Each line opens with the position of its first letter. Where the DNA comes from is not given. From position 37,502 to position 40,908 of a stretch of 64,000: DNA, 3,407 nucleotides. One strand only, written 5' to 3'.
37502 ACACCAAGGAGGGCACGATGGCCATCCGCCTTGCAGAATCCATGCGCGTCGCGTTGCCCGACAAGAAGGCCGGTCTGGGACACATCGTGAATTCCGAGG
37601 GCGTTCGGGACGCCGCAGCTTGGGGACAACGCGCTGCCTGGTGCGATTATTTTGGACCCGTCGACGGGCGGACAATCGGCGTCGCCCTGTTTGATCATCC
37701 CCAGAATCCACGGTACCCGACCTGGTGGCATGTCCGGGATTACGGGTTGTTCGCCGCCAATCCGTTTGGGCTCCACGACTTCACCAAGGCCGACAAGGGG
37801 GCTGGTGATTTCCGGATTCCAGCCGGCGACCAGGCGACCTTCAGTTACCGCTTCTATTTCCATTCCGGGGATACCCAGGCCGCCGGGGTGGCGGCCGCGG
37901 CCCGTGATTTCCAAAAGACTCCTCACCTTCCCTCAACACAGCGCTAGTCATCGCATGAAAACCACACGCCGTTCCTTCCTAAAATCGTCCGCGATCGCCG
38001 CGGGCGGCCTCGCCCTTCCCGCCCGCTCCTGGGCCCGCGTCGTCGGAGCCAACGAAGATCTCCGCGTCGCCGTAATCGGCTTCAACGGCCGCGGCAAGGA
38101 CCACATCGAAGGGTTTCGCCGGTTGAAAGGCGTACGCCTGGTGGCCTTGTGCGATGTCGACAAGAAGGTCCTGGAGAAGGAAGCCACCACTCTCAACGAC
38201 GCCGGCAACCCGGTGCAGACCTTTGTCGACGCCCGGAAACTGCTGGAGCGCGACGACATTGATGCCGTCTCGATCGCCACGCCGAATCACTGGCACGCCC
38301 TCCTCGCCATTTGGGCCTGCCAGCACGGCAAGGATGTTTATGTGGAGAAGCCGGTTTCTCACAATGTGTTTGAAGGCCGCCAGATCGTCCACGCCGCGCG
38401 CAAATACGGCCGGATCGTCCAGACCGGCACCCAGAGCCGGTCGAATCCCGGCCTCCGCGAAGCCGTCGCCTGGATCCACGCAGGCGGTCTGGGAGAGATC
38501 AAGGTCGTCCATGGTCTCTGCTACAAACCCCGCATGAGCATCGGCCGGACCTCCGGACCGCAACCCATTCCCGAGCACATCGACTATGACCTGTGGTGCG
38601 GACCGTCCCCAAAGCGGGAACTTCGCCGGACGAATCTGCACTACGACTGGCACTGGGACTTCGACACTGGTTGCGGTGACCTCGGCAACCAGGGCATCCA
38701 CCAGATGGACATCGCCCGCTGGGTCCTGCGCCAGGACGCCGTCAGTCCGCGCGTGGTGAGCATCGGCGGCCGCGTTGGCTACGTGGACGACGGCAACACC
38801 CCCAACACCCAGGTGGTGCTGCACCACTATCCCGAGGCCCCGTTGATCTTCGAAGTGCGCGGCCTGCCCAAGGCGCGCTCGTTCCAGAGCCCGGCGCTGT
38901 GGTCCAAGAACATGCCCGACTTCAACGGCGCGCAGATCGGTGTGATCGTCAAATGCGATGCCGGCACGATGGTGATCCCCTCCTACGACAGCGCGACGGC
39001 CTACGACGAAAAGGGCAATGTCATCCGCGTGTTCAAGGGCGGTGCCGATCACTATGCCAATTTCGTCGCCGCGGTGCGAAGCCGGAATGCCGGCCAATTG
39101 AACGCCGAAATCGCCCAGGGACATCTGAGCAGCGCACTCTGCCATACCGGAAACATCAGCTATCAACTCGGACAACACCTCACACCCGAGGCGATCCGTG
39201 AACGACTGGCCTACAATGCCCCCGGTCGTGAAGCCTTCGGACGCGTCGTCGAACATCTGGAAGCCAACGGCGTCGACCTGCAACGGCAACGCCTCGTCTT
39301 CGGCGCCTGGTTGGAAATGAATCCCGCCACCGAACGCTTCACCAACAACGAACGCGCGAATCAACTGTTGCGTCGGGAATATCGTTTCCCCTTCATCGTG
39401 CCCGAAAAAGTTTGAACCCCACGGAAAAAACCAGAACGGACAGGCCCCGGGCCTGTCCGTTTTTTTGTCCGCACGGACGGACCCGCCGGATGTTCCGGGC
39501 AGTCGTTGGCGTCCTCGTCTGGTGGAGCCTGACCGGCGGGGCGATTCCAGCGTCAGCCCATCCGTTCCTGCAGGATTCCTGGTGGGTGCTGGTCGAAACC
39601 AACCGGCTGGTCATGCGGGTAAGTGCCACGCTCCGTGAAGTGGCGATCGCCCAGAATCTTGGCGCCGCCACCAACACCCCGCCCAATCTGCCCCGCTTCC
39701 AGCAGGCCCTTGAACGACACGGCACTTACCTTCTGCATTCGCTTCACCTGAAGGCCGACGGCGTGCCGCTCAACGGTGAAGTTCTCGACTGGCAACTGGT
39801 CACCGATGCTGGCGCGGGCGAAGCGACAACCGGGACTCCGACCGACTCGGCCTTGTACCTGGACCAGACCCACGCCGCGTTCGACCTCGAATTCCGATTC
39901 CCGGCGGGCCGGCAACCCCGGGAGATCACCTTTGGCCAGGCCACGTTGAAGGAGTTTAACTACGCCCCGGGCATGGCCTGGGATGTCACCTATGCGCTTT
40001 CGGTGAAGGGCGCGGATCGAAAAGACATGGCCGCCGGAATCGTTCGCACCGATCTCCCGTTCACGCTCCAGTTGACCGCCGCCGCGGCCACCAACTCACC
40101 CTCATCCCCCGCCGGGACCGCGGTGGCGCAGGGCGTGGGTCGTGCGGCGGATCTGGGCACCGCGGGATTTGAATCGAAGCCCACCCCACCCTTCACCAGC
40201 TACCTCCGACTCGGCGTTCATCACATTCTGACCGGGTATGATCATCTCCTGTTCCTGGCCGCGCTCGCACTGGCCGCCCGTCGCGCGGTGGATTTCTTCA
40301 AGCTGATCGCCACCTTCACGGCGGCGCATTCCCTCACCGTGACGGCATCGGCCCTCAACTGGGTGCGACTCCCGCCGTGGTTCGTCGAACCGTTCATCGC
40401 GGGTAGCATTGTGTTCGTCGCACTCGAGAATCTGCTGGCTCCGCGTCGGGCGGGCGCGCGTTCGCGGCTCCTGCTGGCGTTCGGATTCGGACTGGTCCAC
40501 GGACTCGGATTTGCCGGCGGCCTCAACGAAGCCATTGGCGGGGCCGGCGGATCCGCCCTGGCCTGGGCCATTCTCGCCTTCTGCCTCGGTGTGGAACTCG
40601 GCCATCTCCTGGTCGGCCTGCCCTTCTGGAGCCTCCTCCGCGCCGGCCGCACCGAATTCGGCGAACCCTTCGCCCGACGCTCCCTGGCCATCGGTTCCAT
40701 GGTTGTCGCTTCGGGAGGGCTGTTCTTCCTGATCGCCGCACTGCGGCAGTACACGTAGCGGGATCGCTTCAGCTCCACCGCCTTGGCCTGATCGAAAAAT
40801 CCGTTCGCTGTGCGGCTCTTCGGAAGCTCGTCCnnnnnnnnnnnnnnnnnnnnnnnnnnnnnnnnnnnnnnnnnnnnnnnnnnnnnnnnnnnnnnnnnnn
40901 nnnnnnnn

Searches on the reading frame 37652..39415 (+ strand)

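Call 53: search_protein_families(library=pfam, proteins=[window:37652-39415:+], max_evalue=0.001)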
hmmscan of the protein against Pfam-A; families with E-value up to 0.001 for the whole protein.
window:37652-39415:+ (587 aa): 3 families
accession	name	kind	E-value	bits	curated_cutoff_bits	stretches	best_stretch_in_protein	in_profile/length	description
PF01408.29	GFO_IDH_MocA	-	2.5e-20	73.8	24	1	137-259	1-119/120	Oxidoreductase family, NAD-binding Rossmann fold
PF19051.5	GFO_IDH_MocA_C2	-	3.8e-16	59.8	23.3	1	299-373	41-115/254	Oxidoreductase family, C-terminal alpha/beta domain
PF22725.1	GFO_IDH_MocA_C3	-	9.4e-06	26.1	27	1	330-365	32-67/124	GFO/IDH/MocA C-terminal domain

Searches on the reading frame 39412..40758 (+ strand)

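Call 53: search_protein_families(library=pfam, proteins=[window:39412-40758:+], max_evalue=0.001)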
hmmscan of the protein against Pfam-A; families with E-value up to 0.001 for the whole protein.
window:39412-40758:+ (448 aa): 2 families
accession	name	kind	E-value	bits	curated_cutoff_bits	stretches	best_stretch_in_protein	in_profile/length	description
PF13795.12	HupE_UreJ_2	-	1.3e-36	126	24.5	1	264-402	1-142/156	HupE / UreJ protein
PF04955.18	HupE_UreJ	-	2e-07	31.1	23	1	266-390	23-148/179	HupE / UreJ protein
